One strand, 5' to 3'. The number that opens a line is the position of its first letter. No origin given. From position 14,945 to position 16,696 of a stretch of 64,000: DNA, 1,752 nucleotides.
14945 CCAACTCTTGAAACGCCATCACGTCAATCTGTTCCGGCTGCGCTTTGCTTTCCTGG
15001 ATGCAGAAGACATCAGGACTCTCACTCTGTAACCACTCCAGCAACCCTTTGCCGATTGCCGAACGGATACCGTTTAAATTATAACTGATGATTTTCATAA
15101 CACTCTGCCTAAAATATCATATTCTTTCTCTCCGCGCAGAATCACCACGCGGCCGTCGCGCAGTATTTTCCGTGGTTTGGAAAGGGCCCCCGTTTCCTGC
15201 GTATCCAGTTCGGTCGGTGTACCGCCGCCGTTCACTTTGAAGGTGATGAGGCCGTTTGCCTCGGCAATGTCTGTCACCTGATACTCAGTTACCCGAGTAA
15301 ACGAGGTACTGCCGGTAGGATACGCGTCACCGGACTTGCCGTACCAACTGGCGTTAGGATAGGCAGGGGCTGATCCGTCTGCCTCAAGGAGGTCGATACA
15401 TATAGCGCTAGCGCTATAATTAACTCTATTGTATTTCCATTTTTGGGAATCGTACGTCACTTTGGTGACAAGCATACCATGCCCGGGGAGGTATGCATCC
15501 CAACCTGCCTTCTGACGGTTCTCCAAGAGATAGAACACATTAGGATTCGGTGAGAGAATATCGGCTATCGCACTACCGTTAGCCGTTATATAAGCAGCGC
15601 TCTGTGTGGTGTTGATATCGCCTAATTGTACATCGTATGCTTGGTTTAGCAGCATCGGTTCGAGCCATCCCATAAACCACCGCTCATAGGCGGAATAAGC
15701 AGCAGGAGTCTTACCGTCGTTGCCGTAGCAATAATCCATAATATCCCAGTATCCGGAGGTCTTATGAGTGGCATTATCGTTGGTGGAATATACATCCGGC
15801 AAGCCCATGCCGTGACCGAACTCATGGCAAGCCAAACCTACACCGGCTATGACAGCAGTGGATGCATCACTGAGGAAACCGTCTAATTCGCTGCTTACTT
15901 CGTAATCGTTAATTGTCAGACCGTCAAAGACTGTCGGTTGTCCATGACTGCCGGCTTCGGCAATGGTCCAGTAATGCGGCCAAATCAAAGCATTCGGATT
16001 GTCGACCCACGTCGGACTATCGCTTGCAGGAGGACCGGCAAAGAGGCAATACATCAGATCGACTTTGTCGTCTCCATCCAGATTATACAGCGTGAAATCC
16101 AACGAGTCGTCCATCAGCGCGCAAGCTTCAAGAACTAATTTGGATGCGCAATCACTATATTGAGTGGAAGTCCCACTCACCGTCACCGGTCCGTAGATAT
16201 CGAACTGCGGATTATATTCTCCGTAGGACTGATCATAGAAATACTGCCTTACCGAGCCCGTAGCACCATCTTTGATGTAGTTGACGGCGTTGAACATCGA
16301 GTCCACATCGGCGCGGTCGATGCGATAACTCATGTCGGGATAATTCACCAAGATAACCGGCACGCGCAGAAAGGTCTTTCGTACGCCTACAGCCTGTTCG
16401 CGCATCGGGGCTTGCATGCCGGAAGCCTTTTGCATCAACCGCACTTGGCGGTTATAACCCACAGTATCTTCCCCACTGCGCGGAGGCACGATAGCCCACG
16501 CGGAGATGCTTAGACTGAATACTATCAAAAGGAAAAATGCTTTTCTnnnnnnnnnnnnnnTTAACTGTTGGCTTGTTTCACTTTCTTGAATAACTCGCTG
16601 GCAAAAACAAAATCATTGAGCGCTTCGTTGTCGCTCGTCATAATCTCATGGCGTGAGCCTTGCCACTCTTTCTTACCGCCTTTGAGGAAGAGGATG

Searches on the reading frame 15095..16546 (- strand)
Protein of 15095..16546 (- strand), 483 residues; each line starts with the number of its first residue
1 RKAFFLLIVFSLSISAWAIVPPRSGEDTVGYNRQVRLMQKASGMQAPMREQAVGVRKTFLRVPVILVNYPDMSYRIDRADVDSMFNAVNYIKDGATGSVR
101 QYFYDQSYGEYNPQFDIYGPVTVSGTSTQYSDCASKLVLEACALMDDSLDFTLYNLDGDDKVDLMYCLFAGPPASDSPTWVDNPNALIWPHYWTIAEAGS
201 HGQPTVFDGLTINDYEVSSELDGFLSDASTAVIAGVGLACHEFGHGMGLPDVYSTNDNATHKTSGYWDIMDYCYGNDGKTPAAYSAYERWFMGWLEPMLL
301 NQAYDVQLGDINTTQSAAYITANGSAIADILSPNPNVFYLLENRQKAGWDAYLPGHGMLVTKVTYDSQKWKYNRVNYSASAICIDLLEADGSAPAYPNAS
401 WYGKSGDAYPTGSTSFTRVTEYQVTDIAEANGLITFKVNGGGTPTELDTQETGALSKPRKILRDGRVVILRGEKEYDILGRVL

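Call 50: search_protein_families(library=pfam, proteins=[window:15095-16546:-], max_evalue=0.0001)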
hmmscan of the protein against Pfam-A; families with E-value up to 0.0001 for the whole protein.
window:15095-16546:- (483 aa): 1 family
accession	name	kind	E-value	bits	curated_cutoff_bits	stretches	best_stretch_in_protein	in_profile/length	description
PF05547.17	Peptidase_M6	-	4.7e-08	33.1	22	1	232-291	222-284/294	Immune inhibitor A peptidase M6, catalytic domain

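Call 76: search_protein_families(library=pfam, proteins=[window:15095-16546:-], max_evalue=0.01)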
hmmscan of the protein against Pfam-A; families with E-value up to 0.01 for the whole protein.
window:15095-16546:- (483 aa): 1 family
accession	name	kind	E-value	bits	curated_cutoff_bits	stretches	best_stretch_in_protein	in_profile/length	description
PF05547.17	Peptidase_M6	-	4.7e-08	33.1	22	1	232-291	222-284/294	Immune inhibitor A peptidase M6, catalytic domain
